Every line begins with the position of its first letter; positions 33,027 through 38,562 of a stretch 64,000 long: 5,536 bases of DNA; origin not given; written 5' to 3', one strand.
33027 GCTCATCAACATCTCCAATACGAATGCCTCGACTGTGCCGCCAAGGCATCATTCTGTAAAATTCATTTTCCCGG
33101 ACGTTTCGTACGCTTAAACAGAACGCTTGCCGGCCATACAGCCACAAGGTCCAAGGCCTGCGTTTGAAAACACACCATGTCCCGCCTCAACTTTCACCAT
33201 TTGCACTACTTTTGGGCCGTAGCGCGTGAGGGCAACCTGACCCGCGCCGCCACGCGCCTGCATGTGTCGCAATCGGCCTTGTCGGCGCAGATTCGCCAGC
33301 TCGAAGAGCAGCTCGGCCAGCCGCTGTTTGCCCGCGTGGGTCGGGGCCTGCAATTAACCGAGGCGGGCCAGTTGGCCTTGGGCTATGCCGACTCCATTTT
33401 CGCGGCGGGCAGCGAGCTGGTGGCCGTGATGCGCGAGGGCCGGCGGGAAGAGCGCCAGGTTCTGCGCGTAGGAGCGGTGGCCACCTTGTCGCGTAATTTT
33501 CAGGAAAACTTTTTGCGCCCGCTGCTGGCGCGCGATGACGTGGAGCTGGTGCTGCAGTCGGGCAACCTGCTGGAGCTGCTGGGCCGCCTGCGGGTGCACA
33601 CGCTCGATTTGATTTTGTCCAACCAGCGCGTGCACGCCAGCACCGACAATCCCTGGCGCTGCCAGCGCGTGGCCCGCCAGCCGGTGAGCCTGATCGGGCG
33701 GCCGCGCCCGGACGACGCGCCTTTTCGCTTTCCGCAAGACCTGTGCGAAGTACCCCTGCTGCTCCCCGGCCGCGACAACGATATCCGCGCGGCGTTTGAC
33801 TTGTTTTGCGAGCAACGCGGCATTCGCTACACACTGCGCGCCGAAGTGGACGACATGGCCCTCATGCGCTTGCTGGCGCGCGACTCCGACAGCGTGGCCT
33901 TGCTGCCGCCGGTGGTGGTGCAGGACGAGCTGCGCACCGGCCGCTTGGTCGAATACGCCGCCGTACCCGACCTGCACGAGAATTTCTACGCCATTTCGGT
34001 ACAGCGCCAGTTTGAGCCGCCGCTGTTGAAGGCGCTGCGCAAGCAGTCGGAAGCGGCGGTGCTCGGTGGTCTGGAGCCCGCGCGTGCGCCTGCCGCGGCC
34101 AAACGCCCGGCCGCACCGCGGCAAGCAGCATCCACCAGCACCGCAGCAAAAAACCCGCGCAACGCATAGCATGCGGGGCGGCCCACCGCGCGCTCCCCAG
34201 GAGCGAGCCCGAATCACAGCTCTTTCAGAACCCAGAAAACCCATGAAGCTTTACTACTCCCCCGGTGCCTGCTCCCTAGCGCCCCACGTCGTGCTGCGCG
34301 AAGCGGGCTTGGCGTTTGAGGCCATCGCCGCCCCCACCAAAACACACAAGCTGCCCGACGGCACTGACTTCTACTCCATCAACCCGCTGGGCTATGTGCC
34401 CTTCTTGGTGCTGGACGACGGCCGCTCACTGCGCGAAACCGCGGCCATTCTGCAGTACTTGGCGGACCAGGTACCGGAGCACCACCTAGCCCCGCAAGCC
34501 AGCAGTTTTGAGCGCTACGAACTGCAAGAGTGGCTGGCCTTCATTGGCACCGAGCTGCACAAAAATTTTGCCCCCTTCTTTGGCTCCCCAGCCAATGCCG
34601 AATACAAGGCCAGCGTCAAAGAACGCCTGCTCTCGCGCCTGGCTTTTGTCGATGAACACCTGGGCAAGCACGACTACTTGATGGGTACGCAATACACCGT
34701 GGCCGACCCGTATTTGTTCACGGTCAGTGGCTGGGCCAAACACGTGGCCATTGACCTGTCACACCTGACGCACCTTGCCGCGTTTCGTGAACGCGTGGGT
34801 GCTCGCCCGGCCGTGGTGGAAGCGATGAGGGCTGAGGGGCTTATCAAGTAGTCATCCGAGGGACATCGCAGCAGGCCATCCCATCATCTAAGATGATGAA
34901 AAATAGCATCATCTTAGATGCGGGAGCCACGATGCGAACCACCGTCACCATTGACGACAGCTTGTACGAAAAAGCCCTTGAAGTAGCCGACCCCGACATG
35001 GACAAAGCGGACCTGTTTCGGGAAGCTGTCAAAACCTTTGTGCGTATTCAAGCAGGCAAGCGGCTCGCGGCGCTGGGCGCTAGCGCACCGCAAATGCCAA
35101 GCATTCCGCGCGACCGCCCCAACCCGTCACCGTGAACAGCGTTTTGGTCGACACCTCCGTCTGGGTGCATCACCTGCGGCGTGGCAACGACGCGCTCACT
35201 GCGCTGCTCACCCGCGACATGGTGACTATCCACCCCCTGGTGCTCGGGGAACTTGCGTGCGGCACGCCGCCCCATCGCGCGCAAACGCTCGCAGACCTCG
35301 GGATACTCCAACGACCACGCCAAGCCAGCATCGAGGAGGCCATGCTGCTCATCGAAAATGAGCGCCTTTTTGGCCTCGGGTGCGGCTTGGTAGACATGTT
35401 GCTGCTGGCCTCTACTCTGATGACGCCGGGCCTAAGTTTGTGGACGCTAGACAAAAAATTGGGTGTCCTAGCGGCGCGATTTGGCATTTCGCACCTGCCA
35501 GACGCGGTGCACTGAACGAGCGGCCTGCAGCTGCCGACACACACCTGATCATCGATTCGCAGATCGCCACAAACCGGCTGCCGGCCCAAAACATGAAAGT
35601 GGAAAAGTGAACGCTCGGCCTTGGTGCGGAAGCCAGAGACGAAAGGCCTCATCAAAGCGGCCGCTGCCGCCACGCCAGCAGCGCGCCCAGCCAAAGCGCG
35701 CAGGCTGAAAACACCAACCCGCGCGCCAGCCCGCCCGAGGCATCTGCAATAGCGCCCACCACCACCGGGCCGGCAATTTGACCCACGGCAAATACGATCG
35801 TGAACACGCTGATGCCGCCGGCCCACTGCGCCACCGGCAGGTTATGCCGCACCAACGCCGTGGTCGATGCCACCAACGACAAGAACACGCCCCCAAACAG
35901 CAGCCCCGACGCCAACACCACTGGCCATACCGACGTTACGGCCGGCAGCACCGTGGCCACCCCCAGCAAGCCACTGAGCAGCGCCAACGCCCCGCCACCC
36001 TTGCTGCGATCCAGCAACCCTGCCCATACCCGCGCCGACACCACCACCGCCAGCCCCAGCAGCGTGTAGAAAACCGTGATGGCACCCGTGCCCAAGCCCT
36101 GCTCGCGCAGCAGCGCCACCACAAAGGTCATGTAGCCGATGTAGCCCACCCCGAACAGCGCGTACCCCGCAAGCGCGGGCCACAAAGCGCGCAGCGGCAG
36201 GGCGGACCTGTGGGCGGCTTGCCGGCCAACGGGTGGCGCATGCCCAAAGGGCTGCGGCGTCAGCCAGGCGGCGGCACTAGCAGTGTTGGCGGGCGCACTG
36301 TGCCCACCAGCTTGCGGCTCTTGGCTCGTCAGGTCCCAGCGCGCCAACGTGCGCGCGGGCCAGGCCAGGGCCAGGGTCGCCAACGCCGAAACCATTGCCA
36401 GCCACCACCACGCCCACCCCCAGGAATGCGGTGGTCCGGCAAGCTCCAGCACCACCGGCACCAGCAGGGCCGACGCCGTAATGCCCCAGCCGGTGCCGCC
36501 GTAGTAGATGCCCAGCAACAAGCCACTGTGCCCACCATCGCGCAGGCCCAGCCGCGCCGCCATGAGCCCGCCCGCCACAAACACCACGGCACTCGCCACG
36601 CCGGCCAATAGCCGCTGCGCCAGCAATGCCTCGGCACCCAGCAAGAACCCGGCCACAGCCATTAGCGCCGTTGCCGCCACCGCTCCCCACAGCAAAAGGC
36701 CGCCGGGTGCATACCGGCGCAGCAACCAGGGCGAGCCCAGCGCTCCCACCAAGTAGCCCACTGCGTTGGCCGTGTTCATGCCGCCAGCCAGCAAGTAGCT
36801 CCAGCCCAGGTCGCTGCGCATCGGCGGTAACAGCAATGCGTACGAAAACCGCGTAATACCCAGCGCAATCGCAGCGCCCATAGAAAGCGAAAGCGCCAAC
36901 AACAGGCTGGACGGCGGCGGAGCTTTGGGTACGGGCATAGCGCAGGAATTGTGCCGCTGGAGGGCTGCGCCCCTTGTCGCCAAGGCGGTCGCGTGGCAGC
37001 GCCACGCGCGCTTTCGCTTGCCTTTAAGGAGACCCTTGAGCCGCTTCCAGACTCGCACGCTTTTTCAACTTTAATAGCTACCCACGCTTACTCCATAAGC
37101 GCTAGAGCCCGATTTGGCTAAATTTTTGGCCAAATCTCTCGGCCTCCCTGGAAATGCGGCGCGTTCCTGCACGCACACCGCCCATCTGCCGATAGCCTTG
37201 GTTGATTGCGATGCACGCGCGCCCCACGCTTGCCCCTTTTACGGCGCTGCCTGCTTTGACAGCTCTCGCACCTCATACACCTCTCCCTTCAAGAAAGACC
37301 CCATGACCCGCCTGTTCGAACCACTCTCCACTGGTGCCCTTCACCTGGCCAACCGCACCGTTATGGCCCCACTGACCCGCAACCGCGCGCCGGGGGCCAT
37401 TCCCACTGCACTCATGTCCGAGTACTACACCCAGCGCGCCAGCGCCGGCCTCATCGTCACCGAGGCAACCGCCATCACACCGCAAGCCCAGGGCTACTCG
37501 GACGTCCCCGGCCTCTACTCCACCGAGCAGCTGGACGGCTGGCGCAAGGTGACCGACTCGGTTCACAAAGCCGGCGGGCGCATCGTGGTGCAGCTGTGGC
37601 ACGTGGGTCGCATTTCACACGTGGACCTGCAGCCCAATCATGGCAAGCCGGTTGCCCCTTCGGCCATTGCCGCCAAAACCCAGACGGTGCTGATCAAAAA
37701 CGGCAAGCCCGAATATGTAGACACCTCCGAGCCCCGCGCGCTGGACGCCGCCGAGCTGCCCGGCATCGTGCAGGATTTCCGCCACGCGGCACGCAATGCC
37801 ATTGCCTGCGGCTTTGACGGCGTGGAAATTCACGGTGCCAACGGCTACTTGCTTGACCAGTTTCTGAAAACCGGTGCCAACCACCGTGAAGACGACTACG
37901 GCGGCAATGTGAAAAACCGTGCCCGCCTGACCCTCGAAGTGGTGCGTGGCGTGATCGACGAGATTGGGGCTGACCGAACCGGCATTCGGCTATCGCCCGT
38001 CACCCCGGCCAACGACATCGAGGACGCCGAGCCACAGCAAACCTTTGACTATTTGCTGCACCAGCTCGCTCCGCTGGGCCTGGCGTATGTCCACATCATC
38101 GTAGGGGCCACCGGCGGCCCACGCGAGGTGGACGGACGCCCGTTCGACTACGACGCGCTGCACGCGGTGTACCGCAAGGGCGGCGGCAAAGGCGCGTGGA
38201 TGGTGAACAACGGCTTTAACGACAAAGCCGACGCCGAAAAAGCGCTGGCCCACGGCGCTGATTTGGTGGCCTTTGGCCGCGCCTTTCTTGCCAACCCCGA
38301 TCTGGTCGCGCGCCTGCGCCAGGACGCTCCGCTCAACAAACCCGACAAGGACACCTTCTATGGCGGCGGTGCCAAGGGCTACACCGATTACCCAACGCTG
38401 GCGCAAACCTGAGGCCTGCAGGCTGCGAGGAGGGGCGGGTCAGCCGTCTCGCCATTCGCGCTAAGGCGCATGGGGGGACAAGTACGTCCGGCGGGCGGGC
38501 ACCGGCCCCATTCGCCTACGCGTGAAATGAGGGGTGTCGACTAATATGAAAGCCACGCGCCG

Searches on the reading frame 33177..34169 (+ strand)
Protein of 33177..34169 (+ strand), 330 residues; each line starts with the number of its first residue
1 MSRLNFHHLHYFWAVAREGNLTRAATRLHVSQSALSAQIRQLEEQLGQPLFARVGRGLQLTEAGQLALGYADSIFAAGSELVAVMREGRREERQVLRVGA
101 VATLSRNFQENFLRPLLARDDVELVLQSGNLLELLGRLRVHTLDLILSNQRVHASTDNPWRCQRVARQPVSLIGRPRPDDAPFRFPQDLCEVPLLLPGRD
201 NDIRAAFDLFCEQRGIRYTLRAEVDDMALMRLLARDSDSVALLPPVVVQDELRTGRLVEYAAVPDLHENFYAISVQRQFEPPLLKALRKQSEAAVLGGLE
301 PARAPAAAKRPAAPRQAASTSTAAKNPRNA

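Call 39: search_protein_families(library=pfam, proteins=[window:33177-34169:+])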
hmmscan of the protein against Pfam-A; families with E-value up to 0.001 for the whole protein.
window:33177-34169:+ (330 aa): 3 families
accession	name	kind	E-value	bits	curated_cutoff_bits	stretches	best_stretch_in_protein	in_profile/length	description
PF00126.33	HTH_1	-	2.6e-26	91.8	26.6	1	7-65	2-60/60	Bacterial regulatory helix-turn-helix protein, lysR family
PF03466.25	LysR_substrate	-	2.2e-21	76.6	28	1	90-290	2-203/209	LysR substrate binding domain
PF13556.12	HTH_30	-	0.00011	22.4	27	1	16-50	10-44/59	PucR C-terminal helix-turn-helix domain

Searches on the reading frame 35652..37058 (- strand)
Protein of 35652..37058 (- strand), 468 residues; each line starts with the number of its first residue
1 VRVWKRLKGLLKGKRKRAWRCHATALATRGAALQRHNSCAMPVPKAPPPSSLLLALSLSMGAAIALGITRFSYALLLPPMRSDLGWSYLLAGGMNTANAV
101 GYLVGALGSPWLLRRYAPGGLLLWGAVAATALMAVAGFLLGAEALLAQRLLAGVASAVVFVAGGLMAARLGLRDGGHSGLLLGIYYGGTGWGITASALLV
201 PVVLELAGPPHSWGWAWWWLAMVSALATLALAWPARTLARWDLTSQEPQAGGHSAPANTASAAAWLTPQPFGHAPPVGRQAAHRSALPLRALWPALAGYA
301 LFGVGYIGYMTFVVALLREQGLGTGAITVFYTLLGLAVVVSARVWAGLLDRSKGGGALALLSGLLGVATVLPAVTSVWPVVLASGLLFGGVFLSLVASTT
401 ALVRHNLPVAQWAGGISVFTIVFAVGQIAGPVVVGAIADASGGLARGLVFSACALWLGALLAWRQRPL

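Call 39: search_protein_families(library=pfam, proteins=[window:35652-37058:-])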
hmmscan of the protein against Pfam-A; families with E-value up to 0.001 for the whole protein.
window:35652-37058:- (468 aa): 2 families
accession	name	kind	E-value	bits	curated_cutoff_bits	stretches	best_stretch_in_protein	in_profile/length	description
PF06779.20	MFS_4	-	2e-55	189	26.3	2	63-235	2-171/364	Uncharacterised MFS-type transporter YbfB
PF07690.21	MFS_1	-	4e-18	65.9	33.4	1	62-370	4-283/347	Major Facilitator Superfamily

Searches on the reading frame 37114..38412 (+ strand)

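Call 33: search_protein_families(library=ncbifam, proteins=[window:37114-38412:+], max_evalue=0.001)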
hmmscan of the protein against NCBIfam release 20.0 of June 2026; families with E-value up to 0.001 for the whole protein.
window:37114-38412:+ (432 aa): 9 families
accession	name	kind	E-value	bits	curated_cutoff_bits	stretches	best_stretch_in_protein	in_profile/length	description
NF007899.0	PRK10605.1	subfamily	3.9e-123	411.3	403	1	65-429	4-365/365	N-ethylmaleimide reductase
TIGR03997.1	mycofact_OYE_2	equivalog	1.9e-45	155.4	793.15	1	66-404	1-330/645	mycofactocin system FadH/OYE family oxidoreductase 2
NF006101.0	PRK08255.1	equivalog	8.9e-39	133.2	1078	1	61-397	393-726/768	bifunctional salicylyl-CoA 5-hydroxylase/oxidoreductase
NF010047.0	PRK13523.1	equivalog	3.6e-37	128.2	431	1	65-397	3-316/339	NADPH dehydrogenase NamA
NF041087.1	bile_acid_BaiCD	equivalog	2.5e-35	121.7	825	1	66-287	3-209/642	bile acid Fe-S flavoenzyme BaiCD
NF045592.1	bili_reduct_N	equivalog_domain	5.5e-27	94.8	425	1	67-281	2-201/363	bilirubin reductase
TIGR03996.1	mycofact_OYE_1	hypoth_equivalog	1.6e-24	86.4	627.9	1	76-403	11-324/633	mycofactocin system FadH/OYE family oxidoreductase 1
NF045599.1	bili_reduct_long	exception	5.1e-24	84.5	750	1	67-282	1-202/641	bilirubin reductase, long form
TIGR02708.1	L_lactate_ox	equivalog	0.00066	18.8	645.5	1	333-392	257-316/367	L-lactate oxidase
